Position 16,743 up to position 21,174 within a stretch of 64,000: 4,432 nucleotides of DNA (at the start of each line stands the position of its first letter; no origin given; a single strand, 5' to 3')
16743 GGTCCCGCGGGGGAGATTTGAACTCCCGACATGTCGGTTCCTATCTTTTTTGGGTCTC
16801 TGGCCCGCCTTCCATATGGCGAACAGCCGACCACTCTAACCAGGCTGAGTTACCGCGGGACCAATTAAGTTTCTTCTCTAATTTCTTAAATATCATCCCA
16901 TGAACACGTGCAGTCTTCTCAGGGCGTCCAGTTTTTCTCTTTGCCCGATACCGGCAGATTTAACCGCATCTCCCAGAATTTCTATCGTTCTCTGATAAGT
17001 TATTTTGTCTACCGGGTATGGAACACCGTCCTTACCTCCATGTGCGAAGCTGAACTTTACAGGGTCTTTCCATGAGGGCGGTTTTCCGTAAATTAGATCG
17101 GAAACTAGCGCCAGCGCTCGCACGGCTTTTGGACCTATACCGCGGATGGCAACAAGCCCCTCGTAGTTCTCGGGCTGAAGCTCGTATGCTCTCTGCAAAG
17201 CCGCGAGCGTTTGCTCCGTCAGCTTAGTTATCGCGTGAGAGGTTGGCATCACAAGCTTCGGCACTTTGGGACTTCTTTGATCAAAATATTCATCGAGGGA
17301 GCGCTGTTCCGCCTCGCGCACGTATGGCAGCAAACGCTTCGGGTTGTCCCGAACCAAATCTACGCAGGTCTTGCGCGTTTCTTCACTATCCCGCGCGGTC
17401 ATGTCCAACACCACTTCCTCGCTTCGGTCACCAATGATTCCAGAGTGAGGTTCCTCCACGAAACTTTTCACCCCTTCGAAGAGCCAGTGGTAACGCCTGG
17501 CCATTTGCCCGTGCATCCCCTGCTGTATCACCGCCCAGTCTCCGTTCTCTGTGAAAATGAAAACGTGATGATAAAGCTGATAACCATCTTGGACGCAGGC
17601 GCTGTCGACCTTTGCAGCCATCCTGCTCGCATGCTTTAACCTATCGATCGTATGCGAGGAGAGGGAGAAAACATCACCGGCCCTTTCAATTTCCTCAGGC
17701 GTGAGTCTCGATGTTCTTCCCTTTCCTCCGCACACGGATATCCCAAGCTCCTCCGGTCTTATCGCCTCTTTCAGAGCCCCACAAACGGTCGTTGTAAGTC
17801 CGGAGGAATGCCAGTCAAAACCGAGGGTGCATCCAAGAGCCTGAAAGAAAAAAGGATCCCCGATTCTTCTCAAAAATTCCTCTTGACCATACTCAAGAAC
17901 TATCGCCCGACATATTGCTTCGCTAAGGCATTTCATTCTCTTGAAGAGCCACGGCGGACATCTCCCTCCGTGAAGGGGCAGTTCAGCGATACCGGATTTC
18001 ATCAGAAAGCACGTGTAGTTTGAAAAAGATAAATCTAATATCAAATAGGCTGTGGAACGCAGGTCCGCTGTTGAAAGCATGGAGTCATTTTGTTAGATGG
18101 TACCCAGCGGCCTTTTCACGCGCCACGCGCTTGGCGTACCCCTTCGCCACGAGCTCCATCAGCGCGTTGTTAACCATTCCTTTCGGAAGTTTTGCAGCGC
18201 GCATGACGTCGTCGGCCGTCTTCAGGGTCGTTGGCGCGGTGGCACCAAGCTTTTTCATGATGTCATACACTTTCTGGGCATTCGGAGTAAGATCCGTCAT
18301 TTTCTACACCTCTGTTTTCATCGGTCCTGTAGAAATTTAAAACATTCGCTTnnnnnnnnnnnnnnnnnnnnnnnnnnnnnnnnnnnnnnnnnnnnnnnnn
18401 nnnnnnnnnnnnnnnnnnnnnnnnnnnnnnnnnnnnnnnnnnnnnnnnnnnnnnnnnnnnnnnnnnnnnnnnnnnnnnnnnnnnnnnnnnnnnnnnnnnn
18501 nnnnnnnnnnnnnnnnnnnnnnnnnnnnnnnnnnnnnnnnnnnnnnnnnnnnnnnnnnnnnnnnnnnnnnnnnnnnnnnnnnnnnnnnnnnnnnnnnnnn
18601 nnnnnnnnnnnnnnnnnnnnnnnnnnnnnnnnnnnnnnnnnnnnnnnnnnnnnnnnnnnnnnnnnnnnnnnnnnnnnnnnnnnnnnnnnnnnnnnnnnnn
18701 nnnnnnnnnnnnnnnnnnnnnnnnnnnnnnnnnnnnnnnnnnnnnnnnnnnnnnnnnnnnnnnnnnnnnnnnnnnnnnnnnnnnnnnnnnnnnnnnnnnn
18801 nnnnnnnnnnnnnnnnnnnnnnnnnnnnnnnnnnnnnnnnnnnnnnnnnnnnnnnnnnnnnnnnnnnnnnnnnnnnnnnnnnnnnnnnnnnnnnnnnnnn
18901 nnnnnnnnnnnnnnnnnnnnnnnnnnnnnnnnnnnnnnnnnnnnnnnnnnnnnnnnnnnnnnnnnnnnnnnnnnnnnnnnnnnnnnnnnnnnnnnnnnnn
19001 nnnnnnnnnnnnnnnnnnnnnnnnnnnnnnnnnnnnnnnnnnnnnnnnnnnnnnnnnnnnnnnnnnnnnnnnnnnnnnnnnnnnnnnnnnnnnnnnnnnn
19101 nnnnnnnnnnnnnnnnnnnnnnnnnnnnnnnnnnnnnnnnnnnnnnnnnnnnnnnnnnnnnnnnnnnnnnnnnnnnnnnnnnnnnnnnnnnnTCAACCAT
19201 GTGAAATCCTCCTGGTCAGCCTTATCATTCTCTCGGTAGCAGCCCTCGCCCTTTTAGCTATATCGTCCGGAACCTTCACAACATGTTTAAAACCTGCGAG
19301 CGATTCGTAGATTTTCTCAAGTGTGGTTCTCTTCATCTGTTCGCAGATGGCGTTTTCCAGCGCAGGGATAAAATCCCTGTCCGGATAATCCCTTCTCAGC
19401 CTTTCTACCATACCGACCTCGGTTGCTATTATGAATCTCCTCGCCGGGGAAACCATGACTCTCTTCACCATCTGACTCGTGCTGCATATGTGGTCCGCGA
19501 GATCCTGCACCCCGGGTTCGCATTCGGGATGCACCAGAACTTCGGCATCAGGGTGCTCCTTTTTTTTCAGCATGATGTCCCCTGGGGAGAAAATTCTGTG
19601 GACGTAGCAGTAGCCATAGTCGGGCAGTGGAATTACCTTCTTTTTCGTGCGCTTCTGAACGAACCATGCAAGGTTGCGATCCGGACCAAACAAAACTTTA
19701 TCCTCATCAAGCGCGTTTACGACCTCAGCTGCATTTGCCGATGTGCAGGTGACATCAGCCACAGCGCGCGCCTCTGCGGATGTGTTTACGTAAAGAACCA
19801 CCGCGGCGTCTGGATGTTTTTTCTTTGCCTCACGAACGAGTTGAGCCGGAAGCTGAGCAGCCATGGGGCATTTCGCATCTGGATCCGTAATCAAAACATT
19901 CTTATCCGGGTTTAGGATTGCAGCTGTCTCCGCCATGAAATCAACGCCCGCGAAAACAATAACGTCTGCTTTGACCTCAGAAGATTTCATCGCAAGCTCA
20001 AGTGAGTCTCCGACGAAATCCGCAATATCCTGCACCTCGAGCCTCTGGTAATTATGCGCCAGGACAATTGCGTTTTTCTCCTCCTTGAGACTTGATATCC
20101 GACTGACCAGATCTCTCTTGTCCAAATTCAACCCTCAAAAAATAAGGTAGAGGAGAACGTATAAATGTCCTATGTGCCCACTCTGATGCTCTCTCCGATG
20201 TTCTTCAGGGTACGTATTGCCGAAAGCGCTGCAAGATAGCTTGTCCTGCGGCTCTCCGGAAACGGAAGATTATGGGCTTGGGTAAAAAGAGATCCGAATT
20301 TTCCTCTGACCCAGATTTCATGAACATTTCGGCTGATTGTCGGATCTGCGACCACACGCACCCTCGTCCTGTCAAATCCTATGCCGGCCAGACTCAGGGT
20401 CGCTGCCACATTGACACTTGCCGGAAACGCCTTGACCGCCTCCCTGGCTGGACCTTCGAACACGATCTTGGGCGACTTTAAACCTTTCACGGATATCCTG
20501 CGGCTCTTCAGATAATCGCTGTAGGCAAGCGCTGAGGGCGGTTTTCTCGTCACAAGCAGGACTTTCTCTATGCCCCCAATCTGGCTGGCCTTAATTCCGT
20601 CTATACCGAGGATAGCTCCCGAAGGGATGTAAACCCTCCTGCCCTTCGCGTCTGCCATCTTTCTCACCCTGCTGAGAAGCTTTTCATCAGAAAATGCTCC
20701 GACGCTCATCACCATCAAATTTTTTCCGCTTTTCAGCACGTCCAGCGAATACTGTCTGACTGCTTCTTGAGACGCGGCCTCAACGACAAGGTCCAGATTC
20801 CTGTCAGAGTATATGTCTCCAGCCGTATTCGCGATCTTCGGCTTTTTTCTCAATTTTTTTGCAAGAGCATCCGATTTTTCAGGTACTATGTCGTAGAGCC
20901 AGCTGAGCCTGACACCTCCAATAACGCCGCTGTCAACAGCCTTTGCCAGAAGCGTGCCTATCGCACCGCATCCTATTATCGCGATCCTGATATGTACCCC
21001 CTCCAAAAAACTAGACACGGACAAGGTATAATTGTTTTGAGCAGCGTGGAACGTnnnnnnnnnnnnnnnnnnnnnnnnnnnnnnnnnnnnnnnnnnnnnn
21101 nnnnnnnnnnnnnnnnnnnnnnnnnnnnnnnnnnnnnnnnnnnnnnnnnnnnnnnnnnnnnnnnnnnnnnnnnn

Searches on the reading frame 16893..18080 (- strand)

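Call 64: search_protein_families(library=pfam, proteins=[window:16893-18080:-], max_evalue=0.00001)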
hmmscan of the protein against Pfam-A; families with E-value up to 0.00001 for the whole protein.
window:16893-18080:- (395 aa): 1 family
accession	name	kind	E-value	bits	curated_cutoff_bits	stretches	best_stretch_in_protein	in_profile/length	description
PF05559.16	DUF763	-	6.3e-133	443.3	35.5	1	30-357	1-319/319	Protein of unknown function (DUF763)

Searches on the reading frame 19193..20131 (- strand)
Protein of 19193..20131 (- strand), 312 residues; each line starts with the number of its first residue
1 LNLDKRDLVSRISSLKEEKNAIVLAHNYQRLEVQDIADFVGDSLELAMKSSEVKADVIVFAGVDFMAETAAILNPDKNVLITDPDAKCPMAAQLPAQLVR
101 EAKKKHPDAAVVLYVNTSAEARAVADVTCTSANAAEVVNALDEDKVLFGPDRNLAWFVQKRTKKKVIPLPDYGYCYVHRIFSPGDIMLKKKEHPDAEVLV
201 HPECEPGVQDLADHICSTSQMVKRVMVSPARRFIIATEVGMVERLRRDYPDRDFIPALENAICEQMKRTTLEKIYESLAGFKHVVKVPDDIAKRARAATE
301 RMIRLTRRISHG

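Call 63: search_protein_families(library=pfam, proteins=[window:19193-20131:-], max_evalue=0.00001)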
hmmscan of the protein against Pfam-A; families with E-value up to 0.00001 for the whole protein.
window:19193-20131:- (312 aa): 1 family
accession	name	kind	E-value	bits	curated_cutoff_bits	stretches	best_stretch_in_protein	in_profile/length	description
PF02445.21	NadA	-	5.3e-114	380.7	27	1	11-303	2-294/295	Quinolinate synthetase A protein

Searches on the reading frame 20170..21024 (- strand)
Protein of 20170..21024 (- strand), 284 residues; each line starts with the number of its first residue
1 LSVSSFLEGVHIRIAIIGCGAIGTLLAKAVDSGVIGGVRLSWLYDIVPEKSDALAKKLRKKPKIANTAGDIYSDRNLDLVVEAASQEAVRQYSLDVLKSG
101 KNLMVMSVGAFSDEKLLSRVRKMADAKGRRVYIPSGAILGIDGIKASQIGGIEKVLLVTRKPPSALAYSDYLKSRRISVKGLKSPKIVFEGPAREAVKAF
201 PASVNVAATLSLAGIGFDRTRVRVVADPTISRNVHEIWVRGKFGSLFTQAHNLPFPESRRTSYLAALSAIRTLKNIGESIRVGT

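Call 63: search_protein_families(library=pfam, proteins=[window:20170-21024:-], max_evalue=0.00001)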
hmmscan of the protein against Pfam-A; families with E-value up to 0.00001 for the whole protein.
window:20170-21024:- (284 aa): 2 families
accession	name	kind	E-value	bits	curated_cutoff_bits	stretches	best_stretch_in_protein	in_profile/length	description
PF01958.23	Asp_DH_C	-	2.9e-33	114.4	27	1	183-270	2-89/89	Aspartate dehydrogenase, C-terminal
PF03447.22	NAD_binding_3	-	5.1e-21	76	24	1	18-134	1-116/116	Homoserine dehydrogenase, NAD binding domain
